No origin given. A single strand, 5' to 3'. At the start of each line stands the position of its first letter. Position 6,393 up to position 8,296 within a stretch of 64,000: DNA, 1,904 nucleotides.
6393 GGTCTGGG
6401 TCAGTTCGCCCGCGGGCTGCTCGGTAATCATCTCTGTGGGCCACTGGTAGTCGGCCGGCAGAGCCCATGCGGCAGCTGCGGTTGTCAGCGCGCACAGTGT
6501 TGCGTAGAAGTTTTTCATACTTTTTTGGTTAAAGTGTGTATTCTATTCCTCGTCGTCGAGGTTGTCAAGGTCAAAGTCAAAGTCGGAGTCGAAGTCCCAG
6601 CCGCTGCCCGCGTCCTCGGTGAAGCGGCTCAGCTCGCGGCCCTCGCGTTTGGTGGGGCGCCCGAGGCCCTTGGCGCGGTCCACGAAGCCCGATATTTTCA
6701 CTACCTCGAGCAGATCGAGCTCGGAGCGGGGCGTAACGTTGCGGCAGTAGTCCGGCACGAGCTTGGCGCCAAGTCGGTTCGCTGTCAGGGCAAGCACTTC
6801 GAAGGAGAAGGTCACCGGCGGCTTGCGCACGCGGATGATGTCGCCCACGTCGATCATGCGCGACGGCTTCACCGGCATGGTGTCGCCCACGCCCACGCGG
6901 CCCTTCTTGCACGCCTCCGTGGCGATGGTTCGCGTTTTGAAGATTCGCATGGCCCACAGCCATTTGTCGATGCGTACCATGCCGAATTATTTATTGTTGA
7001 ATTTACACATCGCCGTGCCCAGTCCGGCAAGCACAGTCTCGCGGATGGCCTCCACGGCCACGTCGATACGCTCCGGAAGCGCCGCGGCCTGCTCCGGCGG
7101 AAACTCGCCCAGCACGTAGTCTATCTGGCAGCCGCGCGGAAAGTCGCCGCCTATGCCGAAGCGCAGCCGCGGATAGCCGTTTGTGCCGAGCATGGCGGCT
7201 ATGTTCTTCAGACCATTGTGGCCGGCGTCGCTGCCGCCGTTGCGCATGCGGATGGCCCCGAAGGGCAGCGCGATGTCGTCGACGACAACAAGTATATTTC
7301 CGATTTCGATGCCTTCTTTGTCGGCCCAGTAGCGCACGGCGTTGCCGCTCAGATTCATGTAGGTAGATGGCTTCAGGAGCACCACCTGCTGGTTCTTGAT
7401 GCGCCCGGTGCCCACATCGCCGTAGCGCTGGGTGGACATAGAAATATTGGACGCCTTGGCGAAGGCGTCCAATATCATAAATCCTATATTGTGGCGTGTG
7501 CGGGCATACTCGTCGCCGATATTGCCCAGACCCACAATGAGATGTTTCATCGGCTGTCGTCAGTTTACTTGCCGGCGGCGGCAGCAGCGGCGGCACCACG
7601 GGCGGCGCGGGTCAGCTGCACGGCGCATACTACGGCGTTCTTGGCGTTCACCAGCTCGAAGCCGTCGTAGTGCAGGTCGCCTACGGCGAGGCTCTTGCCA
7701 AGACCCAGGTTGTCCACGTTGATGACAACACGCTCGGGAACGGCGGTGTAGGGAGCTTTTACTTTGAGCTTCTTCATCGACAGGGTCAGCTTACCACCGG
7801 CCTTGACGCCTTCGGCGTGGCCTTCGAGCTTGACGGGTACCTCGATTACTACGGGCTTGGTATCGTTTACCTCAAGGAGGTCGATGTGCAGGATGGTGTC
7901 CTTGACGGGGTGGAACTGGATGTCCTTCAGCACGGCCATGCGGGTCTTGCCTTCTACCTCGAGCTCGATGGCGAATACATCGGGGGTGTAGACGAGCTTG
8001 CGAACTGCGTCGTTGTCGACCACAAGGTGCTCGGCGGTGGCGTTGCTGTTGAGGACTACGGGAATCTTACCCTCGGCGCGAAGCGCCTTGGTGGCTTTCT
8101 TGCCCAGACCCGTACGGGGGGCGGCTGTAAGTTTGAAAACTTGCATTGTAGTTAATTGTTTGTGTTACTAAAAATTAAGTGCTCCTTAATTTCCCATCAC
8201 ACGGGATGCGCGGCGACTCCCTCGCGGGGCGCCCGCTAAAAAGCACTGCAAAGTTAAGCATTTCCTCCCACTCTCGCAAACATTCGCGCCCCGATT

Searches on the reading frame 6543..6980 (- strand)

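Call 12: search_protein_families(library=pfam, proteins=[window:6543-6980:-], max_evalue=0.01)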
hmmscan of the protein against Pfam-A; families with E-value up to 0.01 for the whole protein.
window:6543-6980:- (145 aa): 1 family
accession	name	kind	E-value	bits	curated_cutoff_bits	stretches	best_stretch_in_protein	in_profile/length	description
PF01479.30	S4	-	8.2e-07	29.1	22.8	1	2-49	1-48/48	S4 domain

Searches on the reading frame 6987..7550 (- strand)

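Call 12: search_protein_families(library=pfam, proteins=[window:6987-7550:-], max_evalue=0.01)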
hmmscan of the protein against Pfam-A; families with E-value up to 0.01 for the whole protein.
window:6987-7550:- (187 aa): 1 family
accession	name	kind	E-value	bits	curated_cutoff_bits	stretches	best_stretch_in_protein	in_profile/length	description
PF01195.25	Pept_tRNA_hydro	-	7.2e-63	212.2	27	1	4-185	1-183/183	Peptidyl-tRNA hydrolase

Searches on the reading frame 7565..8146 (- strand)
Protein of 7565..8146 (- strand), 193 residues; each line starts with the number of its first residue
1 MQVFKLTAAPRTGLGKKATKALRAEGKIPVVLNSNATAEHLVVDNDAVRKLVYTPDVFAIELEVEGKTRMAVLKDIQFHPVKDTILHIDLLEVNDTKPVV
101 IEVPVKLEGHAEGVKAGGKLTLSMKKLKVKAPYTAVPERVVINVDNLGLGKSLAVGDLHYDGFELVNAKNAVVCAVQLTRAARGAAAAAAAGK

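Call 12: search_protein_families(library=pfam, proteins=[window:7565-8146:-], max_evalue=0.01)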
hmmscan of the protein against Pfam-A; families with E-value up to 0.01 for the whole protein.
window:7565-8146:- (193 aa): 2 families
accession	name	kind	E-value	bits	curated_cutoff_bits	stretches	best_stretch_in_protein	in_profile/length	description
PF01386.24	Ribosomal_L25p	-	3.8e-22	79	23.6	1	6-90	1-82/82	Ribosomal L25p family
PF14693.11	Ribosomal_TL5_C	-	8.6e-21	74.5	27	1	99-178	2-82/84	Ribosomal protein TL5, C-terminal domain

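Call 14: find_encoding_contigs(protein=window:7565-8146:-, flank=6000, max_places=10)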
Protein window:7565-8146:- (193 aa): 5 contigs read that carry it; 3 places shown.
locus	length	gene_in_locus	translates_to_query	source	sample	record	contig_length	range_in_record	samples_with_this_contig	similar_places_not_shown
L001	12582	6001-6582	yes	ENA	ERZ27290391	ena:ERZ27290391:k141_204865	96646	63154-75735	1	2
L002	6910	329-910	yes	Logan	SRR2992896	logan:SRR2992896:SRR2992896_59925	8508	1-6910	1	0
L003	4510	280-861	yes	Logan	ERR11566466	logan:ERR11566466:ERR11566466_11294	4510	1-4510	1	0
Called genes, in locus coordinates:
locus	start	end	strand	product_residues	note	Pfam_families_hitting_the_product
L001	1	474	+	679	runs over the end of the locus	PF25174:Beta-prop_THOC3 (faint), PF26549:Tricorn_N (weak), PF07676:PD40 (faint), PF26550:Tricorn_2nd, PF00561:Abhydrolase_1 (faint), PF02129:Peptidase_S15 (weak), PF00326:Peptidase_S9, PF01738:DLH (weak)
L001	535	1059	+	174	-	PF19652:DUF6155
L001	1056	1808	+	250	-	PF21347:DUF3108_like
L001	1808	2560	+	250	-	PF01643:Acyl-ACP_TE, PF20791:Acyl-ACP_TE_C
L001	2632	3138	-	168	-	PF00258:Flavodoxin_1, PF12724:Flavodoxin_5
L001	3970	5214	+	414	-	-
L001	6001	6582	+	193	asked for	PF01386:Ribosomal_L25p, PF14693:Ribosomal_TL5_C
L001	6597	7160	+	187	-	PF01195:Pept_tRNA_hydro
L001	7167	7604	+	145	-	PF01479:S4 (weak)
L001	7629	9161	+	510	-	-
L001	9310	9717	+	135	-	PF11731:Cdd1 (faint), PF14520:HHH_5 (faint), PF20451:Calmod_bind_M (faint), PF14229:DUF4332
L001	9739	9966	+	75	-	-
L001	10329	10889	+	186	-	PF00583:Acetyltransf_1, PF13508:Acetyltransf_7, PF08445:FR47, PF13673:Acetyltransf_10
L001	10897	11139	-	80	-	-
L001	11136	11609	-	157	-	PF13151:DUF3990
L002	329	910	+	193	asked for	PF01386:Ribosomal_L25p, PF14693:Ribosomal_TL5_C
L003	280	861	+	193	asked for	PF01386:Ribosomal_L25p, PF14693:Ribosomal_TL5_C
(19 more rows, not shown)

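Call 18: find_related_loci(query=window:7565-8146:-, collection=genome_contigs, flank=5000)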
Query window:7565-8146:- (193 aa) in genome_contigs; peptide patterns used: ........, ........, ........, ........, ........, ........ (x = any residue, [..] = any of these).
599 stretches matched a pattern (row limit reached: there are more); 516 encode a relative of the query (tblastn E <= 1e-3); the best 80 are kept; 80 distinct loci.
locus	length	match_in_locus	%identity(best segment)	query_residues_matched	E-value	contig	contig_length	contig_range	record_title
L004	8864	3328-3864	93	1-179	9e-109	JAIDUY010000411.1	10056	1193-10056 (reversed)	MAG: Muribaculaceae bacterium isolate SC0369_comb_20 SC0369_comb_20_contig_411, whole genome shotgun sequence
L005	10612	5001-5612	76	1-179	6e-96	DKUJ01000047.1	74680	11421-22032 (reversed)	MAG TPA_asm: Porphyromonadaceae bacterium UBA7207 UBA7207_contig_6209, whole genome shotgun sequence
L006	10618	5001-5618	72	1-179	5e-92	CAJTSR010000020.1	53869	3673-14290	MAG TPA_asm: uncultured Muribaculaceae bacterium isolate MGBC112867 genome assembly, contig: MGBC112867.20, whole genome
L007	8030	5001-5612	73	1-179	5e-91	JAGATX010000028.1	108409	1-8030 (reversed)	MAG: Muribaculaceae bacterium isolate RGIG8770 Water_deer_Colon.Co__c1285832, whole genome shotgun sequence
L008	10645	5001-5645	67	1-190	4e-91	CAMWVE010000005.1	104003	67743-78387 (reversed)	MAG TPA_asm: uncultured Porphyromonadaceae bacterium isolate SRR14411332_bin.10_metawrap_v1.3_MAG genome assembly, conti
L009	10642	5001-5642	69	1-189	7e-91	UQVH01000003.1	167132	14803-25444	uncultured Bacteroidales bacterium isolate UMGS676 genome assembly, contig: NODE_66_length_167132_cov_9.686803, whole ge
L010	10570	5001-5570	75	1-189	1e-90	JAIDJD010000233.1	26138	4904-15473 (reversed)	MAG: Duncaniella sp. isolate SC0334_comb_11 SC0334_comb_11_contig_233, whole genome shotgun sequence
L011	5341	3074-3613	77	1-179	1e-90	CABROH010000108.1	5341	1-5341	MAG TPA_asm: uncultured Porphyromonadaceae bacterium isolate MGYG-HGUT-01775 genome assembly, contig: GUT_GENOME108554_1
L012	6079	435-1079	66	1-190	5e-90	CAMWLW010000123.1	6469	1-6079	MAG TPA_asm: uncultured Bacteroidales bacterium isolate SRR14411330_bin.3_metawrap_v1.3_MAG genome assembly, contig: NOD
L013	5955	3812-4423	71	1-179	3e-90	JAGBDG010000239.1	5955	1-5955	MAG: Muribaculaceae bacterium isolate RGIG9013 Water_deer_Rectum-4__c250336, whole genome shotgun sequence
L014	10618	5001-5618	70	1-179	1e-89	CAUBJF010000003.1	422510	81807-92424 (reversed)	MAG TPA_asm: uncultured Muribaculaceae bacterium isolate SRR18940306_bin.28_MetaWRAP_v1.3_MAG genome assembly, contig: E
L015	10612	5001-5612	72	1-179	1e-89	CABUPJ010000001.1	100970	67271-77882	MAG TPA_asm: uncultured Porphyromonadaceae bacterium isolate MGYG-HGUT-04213 genome assembly, contig: GUT_GENOME259797_1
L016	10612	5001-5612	70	1-179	3e-89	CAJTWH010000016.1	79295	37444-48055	MAG TPA_asm: uncultured Muribaculaceae bacterium isolate MGBC114452 genome assembly, contig: MGBC114452.16, whole genome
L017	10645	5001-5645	66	1-190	5e-89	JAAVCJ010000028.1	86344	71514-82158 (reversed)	MAG: Bacteroides sp. isolate Mgla_MAG_1-bin_20 c_000000023869, whole genome shotgun sequence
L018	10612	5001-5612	70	1-179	2e-88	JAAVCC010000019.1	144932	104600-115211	MAG: Bacteroides sp. isolate Mgla_MAG_1-bin_19 c_000000023635, whole genome shotgun sequence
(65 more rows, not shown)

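Call 85: search_protein_families(library=pfam, proteins=[L004:51-1154:-, L004:1307-1948:+, L004:2240-3010:+, L004:1325-3139:-], max_evalue=0.01)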
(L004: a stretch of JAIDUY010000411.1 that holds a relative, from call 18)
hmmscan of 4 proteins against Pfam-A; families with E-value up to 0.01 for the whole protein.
L004:51-1154:- (367 aa): 3 families
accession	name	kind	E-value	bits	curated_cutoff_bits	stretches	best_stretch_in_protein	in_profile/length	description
PF02824.27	TGS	-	1.2e-13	51.3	22.2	1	2-61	1-60/60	TGS domain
PF07973.19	tRNA_SAD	-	3.2e-13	49.9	24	1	169-218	1-44/44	Threonyl and Alanyl tRNA synthetase second additional domain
PF00587.30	tRNA-synt_2b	-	2.2e-10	41.3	29.3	1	325-367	6-48/179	tRNA synthetase class II core domain (G, H, P, S and T)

L004:1307-1948:+ (213 aa): 0 families

L004:2240-3010:+ (256 aa): 0 families

L004:1325-3139:- (604 aa): 4 families
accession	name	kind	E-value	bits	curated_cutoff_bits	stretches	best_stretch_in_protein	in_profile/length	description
PF13290.12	CHB_HEX_C_1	-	2.6e-14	53.3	22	1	155-216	1-62/67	Chitobiase/beta-hexosaminidase C-terminal domain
PF13287.12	Fn3_assoc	-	2.6e-09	37.5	23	1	167-213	1-48/59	Fn3 associated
PF16738.10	CBM26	-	6.7e-09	36.2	28.1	1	51-116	1-69/70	Starch-binding module 26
PF03423.18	CBM_25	-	0.0035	18.1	27.3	0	48-116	5-80/106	Carbohydrate binding domain (family 25)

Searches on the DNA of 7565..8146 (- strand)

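Call 93: search_rna_families(sources=[L004, L005, L006, L008, L009, L010, L014, L015, L016, L017, L018, L019, L023, L098], threshold=gathering)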
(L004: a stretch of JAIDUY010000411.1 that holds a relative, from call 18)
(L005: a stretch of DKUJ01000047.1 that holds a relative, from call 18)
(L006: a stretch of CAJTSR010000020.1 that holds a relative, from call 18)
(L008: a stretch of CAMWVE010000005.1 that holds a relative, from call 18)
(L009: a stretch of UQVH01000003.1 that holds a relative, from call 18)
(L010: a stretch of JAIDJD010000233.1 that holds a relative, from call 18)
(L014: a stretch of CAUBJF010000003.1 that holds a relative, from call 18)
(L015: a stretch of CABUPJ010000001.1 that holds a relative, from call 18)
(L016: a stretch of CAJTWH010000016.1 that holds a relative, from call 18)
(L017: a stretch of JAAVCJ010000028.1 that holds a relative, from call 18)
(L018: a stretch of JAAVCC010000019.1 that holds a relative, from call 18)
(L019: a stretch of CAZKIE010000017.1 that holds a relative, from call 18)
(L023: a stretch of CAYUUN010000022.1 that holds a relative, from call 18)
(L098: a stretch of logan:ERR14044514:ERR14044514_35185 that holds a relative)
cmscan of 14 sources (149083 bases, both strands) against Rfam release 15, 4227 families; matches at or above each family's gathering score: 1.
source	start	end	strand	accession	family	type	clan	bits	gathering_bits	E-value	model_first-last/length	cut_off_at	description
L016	4812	4884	+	RF00005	tRNA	Gene; tRNA;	CL00001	65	29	1.8e-11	1-71/71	no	tRNA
